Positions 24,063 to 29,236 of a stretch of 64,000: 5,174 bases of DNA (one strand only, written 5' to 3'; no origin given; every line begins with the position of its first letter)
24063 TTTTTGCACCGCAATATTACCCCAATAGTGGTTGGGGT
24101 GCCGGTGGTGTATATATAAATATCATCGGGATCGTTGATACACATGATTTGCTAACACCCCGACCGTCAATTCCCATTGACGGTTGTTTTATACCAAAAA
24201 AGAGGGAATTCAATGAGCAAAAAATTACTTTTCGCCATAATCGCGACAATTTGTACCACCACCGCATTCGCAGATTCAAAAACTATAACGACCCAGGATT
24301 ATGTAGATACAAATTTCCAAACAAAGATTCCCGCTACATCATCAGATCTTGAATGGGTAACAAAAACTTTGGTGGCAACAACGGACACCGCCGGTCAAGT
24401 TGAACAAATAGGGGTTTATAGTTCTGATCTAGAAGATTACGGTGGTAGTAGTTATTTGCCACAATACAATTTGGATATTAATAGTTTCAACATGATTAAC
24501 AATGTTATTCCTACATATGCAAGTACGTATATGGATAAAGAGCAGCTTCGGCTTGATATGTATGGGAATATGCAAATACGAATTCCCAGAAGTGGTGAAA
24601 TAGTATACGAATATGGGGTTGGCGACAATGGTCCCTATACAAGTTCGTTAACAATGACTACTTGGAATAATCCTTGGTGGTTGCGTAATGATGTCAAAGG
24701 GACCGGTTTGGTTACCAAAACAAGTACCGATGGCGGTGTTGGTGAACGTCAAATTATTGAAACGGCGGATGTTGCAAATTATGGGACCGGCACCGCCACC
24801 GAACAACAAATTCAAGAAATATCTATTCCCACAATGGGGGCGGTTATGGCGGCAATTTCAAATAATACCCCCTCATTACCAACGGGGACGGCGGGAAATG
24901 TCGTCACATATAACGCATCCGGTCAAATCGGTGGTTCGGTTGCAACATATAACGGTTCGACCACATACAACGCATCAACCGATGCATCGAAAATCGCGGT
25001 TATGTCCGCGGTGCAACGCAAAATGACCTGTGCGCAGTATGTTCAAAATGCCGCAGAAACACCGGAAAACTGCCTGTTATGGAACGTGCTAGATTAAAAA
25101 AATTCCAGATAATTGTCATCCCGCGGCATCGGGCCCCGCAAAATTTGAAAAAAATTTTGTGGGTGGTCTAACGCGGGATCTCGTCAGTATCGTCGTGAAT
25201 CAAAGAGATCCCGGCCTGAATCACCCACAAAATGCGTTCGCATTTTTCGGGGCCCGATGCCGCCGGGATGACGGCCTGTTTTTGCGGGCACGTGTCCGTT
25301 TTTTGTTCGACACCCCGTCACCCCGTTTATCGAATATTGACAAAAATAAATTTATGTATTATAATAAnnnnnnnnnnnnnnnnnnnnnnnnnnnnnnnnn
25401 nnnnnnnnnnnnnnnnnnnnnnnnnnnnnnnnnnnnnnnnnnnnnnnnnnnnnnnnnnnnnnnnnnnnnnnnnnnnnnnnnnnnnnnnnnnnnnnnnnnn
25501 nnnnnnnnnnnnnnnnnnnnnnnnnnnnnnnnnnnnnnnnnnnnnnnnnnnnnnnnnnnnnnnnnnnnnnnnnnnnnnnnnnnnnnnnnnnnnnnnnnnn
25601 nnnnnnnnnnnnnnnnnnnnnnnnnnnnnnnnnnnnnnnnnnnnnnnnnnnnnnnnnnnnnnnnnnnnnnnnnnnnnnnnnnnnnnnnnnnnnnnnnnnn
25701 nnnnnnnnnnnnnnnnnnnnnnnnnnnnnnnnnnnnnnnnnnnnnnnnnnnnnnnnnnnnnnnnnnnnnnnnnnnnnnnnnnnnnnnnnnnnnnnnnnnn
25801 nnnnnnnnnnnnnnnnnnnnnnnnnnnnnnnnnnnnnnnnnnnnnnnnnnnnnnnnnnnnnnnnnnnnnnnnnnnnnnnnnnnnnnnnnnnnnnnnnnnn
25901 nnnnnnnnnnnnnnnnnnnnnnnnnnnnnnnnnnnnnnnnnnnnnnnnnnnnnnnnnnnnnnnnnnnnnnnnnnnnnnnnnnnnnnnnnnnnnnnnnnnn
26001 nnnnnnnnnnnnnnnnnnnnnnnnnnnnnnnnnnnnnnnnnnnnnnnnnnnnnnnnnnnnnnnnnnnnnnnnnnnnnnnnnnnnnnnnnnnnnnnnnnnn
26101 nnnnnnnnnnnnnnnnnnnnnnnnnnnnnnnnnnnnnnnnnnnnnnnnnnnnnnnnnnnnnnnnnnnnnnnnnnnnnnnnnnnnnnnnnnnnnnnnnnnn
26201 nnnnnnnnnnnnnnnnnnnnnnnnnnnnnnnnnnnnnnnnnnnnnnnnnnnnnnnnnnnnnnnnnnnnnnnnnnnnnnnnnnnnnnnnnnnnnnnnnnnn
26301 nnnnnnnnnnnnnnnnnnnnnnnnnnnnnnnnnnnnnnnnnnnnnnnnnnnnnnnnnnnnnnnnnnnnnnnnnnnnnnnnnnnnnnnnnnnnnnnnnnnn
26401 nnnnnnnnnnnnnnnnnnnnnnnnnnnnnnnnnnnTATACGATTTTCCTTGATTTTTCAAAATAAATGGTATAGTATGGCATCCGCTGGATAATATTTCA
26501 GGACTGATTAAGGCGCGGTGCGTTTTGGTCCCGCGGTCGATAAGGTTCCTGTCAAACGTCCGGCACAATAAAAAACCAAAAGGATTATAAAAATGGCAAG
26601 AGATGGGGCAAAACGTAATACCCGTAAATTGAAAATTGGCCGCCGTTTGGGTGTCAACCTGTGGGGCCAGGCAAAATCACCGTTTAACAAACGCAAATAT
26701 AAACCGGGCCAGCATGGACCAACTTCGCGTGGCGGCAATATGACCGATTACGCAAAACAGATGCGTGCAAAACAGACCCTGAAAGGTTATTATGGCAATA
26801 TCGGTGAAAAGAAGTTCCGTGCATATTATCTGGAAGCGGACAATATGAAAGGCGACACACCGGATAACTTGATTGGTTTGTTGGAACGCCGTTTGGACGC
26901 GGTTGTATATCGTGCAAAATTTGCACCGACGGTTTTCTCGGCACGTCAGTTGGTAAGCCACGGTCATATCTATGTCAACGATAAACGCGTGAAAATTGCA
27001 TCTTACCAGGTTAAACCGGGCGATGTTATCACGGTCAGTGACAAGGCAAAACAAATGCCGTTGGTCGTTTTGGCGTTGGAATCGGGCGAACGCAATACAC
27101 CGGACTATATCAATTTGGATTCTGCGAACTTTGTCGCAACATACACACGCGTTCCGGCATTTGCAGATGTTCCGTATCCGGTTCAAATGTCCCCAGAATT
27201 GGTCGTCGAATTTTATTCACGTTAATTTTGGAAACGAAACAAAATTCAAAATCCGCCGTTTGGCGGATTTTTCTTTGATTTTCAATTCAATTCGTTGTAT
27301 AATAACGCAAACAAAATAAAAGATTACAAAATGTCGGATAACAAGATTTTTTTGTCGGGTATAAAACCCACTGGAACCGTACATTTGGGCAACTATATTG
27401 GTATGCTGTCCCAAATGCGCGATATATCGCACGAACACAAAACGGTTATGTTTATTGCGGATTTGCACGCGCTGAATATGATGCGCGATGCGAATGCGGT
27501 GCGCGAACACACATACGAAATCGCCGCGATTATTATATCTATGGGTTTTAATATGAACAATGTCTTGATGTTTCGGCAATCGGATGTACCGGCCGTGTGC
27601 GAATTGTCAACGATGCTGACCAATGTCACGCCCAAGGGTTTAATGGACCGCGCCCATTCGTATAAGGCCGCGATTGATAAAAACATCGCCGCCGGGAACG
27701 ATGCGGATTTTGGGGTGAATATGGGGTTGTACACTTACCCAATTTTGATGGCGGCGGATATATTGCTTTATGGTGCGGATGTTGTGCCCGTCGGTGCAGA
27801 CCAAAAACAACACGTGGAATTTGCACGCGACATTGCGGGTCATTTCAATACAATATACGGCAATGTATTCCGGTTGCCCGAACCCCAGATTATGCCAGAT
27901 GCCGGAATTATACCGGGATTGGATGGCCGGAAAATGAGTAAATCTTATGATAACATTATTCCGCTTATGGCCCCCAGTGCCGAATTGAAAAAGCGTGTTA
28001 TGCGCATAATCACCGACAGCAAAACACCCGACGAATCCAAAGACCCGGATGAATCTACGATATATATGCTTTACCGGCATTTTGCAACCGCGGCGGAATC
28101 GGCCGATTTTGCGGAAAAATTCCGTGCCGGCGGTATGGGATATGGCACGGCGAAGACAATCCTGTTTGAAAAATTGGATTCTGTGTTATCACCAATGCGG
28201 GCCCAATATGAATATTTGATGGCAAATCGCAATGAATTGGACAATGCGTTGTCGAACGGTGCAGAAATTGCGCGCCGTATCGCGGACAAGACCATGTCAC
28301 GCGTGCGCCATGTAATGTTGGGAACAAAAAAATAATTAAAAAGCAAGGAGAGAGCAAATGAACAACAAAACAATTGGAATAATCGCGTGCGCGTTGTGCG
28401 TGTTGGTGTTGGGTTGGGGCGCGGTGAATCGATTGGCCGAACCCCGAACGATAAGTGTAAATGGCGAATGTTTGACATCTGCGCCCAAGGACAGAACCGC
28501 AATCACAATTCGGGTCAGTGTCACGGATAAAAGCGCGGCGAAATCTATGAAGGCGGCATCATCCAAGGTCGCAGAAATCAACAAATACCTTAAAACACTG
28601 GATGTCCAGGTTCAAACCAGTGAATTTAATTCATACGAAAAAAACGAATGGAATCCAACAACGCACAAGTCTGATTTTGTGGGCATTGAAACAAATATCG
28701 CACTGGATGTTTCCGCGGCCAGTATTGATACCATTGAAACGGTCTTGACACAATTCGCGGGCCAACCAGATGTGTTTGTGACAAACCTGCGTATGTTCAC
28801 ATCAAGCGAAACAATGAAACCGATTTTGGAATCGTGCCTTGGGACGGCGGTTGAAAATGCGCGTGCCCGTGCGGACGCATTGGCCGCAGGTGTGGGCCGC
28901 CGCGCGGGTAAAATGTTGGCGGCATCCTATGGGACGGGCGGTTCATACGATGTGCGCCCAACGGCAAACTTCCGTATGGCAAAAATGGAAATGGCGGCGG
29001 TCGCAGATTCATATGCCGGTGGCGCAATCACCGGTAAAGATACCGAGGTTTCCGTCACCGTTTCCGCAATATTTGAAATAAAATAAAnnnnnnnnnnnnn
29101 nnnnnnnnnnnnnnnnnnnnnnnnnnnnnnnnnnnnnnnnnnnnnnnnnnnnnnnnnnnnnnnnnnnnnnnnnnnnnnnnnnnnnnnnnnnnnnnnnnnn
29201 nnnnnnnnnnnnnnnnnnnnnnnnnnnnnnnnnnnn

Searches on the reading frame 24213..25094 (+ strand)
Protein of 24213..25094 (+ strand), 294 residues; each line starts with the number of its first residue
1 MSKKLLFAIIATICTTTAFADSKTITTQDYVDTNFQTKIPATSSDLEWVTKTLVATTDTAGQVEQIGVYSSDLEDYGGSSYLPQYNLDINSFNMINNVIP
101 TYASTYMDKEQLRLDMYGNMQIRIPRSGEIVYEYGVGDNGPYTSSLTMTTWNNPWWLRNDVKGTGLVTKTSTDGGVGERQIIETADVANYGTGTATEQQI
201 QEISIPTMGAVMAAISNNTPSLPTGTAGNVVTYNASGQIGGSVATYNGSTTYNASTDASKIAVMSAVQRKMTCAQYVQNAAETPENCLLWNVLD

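Call 6: search_protein_families(library=pfam, proteins=[window:24213-25094:+], max_evalue=1)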
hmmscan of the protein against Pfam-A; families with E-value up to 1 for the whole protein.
window:24213-25094:+ (294 aa): 1 family
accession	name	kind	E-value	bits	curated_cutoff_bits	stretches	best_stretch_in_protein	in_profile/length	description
PF06411.16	HdeA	-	0.091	13.6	22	0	254-290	18-50/91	HdeA/HdeB family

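Call 19: search_protein_families(library=phrogs, proteins=[window:24213-25094:+], max_evalue=0.1)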
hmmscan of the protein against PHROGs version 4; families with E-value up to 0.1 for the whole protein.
window:24213-25094:+ (294 aa): 0 families

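Call 111: search_protein_families(library=ncbifam, proteins=[window:24213-25094:+], max_evalue=0.1)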
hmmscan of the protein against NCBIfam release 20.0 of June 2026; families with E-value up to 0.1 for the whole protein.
window:24213-25094:+ (294 aa): 0 families

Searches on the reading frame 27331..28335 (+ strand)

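Call 51: search_protein_families(library=pfam, proteins=[window:27331-28335:+], max_evalue=0.0001)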
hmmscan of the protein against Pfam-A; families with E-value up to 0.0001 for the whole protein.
window:27331-28335:+ (334 aa): 1 family
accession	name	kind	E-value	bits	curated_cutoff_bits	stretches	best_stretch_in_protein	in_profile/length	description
PF00579.31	tRNA-synt_1b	-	8.5e-51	173.4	21.1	1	6-286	7-291/292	tRNA synthetases class I (W and Y)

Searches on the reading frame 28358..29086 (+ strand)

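Call 51: search_protein_families(library=pfam, proteins=[window:28358-29086:+], max_evalue=0.0001)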
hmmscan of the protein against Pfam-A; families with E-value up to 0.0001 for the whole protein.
window:28358-29086:+ (242 aa): 1 family
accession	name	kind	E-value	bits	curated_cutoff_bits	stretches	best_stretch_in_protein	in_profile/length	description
PF04402.19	SIMPL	-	3.8e-23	83.3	25.2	1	32-239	1-205/205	Protein of unknown function (DUF541)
